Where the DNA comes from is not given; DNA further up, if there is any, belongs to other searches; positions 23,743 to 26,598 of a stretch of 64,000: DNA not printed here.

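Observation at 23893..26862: Type III secretion chaperone plus 851-aa candidate effector in a Verrucomicrobia-like genome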

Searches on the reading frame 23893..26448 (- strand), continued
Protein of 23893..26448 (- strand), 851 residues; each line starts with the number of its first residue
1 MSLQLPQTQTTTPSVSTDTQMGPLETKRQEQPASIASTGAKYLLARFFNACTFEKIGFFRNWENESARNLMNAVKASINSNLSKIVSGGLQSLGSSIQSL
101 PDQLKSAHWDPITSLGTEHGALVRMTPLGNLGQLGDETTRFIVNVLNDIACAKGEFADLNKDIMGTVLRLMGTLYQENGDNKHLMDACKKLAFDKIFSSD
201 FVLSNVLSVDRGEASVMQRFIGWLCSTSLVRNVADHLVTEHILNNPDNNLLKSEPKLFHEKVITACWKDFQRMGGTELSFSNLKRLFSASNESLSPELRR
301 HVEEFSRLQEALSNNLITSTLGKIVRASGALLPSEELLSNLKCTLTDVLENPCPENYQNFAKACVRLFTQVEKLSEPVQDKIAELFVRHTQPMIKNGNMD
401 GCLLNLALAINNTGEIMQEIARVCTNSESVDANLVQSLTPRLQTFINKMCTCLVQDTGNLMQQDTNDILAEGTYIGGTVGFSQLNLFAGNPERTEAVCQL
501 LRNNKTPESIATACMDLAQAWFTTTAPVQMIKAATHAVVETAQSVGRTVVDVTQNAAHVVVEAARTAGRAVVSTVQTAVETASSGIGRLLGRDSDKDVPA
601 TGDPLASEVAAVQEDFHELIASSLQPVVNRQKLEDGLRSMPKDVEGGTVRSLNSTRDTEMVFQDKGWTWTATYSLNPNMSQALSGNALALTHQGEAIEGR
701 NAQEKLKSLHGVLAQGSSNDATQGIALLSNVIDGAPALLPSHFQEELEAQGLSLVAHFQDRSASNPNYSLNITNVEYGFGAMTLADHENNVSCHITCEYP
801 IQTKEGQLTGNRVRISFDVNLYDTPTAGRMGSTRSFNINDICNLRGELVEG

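Call 77: list_cluster_members(proteins=[P0080, P0087, P0091, P0105, P0108, P0111, P0113, P0121, P0123, P0131])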
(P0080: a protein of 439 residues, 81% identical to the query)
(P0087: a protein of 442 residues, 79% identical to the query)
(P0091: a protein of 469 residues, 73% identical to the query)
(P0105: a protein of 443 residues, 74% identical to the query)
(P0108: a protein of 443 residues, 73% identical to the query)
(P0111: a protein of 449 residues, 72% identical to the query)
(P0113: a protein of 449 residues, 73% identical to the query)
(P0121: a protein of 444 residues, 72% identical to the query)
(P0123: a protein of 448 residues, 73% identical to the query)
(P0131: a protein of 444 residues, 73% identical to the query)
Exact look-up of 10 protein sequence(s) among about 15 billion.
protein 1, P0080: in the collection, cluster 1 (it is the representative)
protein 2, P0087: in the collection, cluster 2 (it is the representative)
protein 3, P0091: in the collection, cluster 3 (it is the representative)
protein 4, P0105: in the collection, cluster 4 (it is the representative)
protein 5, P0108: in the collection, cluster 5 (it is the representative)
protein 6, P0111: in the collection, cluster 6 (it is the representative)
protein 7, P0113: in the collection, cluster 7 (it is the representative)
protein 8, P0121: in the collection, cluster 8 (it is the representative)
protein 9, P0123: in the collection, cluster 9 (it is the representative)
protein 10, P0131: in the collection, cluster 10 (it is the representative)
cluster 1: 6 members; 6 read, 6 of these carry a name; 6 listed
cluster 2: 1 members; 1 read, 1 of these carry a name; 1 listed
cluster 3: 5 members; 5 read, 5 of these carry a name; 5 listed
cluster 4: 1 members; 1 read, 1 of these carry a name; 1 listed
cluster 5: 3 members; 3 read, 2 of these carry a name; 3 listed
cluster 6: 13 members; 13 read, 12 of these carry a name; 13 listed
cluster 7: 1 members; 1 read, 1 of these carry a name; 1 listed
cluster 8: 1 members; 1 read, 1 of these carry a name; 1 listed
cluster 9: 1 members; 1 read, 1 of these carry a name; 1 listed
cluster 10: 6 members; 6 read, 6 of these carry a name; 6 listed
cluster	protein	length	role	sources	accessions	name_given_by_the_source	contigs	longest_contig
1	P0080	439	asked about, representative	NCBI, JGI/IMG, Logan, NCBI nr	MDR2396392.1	MAG: type III secretion system ATPase SctN [Puniceicoccales bacterium] | type III secretion protein N (ATPase) | type III secretion system ATPase SctN [Puniceicoccales bacterium]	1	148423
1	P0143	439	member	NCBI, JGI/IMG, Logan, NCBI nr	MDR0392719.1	MAG: type III secretion system ATPase SctN [Puniceicoccales bacterium] | type III secretion protein N (ATPase) | type III secretion system ATPase SctN [Puniceicoccales bacterium]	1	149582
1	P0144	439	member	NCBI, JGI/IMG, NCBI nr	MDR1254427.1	MAG: type III secretion system ATPase SctN [Puniceicoccales bacterium] | type III secretion protein N (ATPase) | type III secretion system ATPase SctN [Puniceicoccales bacterium]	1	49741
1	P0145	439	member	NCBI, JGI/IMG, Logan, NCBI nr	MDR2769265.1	MAG: type III secretion system ATPase SctN [Puniceicoccales bacterium] | type III secretion protein N (ATPase) | type III secretion system ATPase SctN [Puniceicoccales bacterium]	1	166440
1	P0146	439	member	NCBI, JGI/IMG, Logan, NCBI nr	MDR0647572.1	MAG: type III secretion system ATPase SctN [Puniceicoccales bacterium] | type III secretion protein N (ATPase) | type III secretion system ATPase SctN [Puniceicoccales bacterium]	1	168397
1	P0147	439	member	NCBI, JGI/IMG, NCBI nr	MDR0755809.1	MAG: type III secretion system ATPase SctN [Puniceicoccales bacterium] | type III secretion protein N (ATPase) | type III secretion system ATPase SctN [Puniceicoccales bacterium]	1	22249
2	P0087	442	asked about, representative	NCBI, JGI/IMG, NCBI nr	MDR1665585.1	MAG: type III secretion system ATPase SctN [Puniceicoccales bacterium] | type III secretion protein N (ATPase) | type III secretion system ATPase SctN [Puniceicoccales bacterium]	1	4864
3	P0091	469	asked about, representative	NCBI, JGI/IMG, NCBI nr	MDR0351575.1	MAG: type III secretion system ATPase SctN [Puniceicoccales bacterium] | type III secretion protein N (ATPase) | type III secretion system ATPase SctN [Puniceicoccales bacterium]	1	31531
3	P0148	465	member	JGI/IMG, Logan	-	type III secretion protein N (ATPase)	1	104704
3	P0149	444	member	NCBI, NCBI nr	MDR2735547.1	MAG: type III secretion system ATPase SctN [Puniceicoccales bacterium] | type III secretion system ATPase SctN [Puniceicoccales bacterium]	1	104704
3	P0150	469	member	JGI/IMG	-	type III secretion protein N (ATPase)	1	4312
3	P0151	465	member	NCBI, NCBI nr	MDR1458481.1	MAG: type III secretion system ATPase SctN [Puniceicoccales bacterium] | type III secretion system ATPase SctN [Puniceicoccales bacterium]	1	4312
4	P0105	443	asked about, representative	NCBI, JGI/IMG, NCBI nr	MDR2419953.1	MAG: type III secretion system ATPase SctN [Puniceicoccales bacterium] | type III secretion protein N (ATPase) | type III secretion system ATPase SctN [Puniceicoccales bacterium]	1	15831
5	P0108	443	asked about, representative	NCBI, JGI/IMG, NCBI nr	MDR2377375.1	MAG: type III secretion system ATPase SctN [Puniceicoccales bacterium] | type III secretion protein N (ATPase) | type III secretion system ATPase SctN [Puniceicoccales bacterium]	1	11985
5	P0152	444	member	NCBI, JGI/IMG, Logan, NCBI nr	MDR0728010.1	MAG: type III secretion system ATPase SctN [Puniceicoccales bacterium] | type III secretion protein N (ATPase) | type III secretion system ATPase SctN [Puniceicoccales bacterium]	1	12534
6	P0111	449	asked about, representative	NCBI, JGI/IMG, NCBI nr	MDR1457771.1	MAG: type III secretion system ATPase SctN [Puniceicoccales bacterium] | type III secretion protein N (ATPase) | type III secretion system ATPase SctN [Puniceicoccales bacterium]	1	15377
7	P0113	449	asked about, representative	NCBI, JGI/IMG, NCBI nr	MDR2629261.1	MAG: type III secretion system ATPase SctN [Puniceicoccales bacterium] | type III secretion protein N (ATPase) | type III secretion system ATPase SctN [Puniceicoccales bacterium]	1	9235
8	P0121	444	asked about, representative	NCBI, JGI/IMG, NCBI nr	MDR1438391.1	MAG: type III secretion system ATPase SctN [Puniceicoccales bacterium] | type III secretion protein N (ATPase) | type III secretion system ATPase SctN [Puniceicoccales bacterium]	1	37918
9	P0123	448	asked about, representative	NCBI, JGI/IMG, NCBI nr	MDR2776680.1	MAG: type III secretion system ATPase SctN [Puniceicoccales bacterium] | type III secretion protein N (ATPase) | type III secretion system ATPase SctN [Puniceicoccales bacterium]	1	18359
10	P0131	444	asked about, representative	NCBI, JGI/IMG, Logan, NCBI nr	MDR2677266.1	MAG: type III secretion system ATPase SctN [Puniceicoccales bacterium] | type III secretion protein N (ATPase) | type III secretion system ATPase SctN [Puniceicoccales bacterium]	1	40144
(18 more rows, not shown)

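Call 78: list_cluster_members(proteins=[P0002, P0004, P0005, P0007, P0009, P0003, P0008, P0006, P0127, P0001])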
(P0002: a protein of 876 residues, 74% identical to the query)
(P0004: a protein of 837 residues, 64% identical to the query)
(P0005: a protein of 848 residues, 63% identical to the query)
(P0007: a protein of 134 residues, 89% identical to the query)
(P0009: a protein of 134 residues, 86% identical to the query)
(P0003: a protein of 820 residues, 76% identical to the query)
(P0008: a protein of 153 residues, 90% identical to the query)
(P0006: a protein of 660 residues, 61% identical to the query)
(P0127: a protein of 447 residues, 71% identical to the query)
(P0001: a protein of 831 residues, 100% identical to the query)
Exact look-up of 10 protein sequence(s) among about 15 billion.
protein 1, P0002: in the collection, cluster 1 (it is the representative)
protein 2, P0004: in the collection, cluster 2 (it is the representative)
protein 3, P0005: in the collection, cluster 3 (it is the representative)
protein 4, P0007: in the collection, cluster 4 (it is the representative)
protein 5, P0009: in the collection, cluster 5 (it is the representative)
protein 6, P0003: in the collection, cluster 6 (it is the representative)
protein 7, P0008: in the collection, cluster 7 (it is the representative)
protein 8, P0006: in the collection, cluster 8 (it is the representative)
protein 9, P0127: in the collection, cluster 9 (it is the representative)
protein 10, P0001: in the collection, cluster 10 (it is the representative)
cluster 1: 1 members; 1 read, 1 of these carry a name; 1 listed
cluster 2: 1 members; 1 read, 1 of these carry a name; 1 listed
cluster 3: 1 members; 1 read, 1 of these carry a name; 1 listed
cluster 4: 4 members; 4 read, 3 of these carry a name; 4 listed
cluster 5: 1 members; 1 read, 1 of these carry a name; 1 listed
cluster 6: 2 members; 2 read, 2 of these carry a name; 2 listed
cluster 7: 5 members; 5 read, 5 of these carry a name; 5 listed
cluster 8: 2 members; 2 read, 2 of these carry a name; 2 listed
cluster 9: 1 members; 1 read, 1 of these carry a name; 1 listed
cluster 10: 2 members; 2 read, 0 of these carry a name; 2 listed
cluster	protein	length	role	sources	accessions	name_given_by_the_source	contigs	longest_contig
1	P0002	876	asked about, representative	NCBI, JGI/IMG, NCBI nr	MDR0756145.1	MAG: hypothetical protein LBE99_04515 [Puniceicoccales bacterium] | hypothetical protein | hypothetical protein [Puniceicoccales bacterium]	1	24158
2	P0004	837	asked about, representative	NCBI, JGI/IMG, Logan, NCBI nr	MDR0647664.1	MAG: hypothetical protein LBF43_04530 [Puniceicoccales bacterium] | hypothetical protein | hypothetical protein [Puniceicoccales bacterium]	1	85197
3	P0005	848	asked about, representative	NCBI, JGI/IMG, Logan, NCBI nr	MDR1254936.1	MAG: hypothetical protein LBJ78_02840 [Puniceicoccales bacterium] | hypothetical protein | hypothetical protein [Puniceicoccales bacterium]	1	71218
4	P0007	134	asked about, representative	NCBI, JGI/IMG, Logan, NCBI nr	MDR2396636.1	MAG: type III secretion system chaperone [Puniceicoccales bacterium] | hypothetical protein | type III secretion system chaperone [Puniceicoccales bacterium]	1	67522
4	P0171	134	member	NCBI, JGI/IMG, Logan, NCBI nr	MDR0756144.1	MAG: type III secretion system chaperone [Puniceicoccales bacterium] | hypothetical protein | type III secretion system chaperone [Puniceicoccales bacterium]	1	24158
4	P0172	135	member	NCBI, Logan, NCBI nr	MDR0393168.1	MAG: type III secretion system chaperone [Puniceicoccales bacterium] | type III secretion system chaperone [Puniceicoccales bacterium]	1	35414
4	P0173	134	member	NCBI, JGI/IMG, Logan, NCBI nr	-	-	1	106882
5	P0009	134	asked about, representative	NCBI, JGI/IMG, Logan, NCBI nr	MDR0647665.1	MAG: type III secretion system chaperone [Puniceicoccales bacterium] | poly(3-hydroxyalkanoate) synthetase | type III secretion system chaperone [Puniceicoccales bacterium]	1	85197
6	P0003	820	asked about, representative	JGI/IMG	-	hypothetical protein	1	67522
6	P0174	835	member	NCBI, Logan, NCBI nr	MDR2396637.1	MAG: hypothetical protein LBD69_02195 [Puniceicoccales bacterium] | hypothetical protein [Puniceicoccales bacterium]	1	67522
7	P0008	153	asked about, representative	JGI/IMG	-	hypothetical protein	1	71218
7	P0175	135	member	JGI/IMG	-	hypothetical protein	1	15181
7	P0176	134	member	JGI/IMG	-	hypothetical protein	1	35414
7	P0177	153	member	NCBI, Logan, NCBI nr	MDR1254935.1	MAG: type III secretion system chaperone [Puniceicoccales bacterium] | type III secretion system chaperone [Puniceicoccales bacterium]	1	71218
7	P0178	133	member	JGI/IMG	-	hypothetical protein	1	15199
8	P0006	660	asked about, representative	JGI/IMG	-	hypothetical protein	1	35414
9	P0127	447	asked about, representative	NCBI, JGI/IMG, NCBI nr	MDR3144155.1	MAG: type III secretion system ATPase SctN [Puniceicoccales bacterium] | type III secretion protein N (ATPase) | type III secretion system ATPase SctN [Puniceicoccales bacterium]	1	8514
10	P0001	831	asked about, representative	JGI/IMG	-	-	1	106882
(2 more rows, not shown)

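Call 79: find_encoding_contigs(protein=P0147, flank=10000, max_places=3)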
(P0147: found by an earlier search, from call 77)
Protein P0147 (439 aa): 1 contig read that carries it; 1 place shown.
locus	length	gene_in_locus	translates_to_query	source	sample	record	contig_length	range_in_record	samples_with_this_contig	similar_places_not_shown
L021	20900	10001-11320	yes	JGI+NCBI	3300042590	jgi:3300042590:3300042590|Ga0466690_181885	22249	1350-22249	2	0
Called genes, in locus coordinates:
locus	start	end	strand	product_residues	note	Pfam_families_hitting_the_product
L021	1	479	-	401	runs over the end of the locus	PF08442:ATP-grasp_2, PF24948:Citrate_synth_N, PF00549:Ligase_CoA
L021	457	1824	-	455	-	PF00309:Sigma54_AID, PF04963:Sigma54_CBD, PF04552:Sigma54_DBD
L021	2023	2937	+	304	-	-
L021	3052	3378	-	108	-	-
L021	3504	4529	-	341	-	-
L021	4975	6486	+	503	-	PF16697:Yop-YscD_cpl, PF21937:Yop-YscD_ppl_2nd (faint)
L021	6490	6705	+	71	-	PF08988:T3SS_needle_E (weak)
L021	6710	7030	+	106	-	-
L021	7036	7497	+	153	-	PF09613:HrpB1_HrpK (weak), PF14559:TPR_19 (faint)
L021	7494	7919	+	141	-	-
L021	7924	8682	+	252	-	PF01514:YscJ_FliF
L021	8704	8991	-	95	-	-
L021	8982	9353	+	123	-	-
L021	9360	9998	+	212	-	PF06188:HrpE (weak), PF06635:T3SS_SCTL (weak), PF02108:FliH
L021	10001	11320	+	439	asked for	PF02874:ATP-synt_ab_N, PF00006:ATP-synt_ab, PF18269:T3SS_ATPase_C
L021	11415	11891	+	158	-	PF07321:YscO, PF16789:YscO-like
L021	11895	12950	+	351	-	PF09483:HpaP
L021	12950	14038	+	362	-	PF28396:SepQ_C, PF01052:FliMN_C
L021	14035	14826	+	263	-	PF00813:FliP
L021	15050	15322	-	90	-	-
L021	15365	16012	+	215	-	PF25084:LbH_EIF2B, PF25087:GMPPB_C, PF00132:Hexapep (weak)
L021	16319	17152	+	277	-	PF02517:Rce1-like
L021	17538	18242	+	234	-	-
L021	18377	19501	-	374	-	PF01041:DegT_DnrJ_EryC1, PF00155:Aminotran_1_2 (weak), PF01053:Cys_Met_Meta_PP (faint)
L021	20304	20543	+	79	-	-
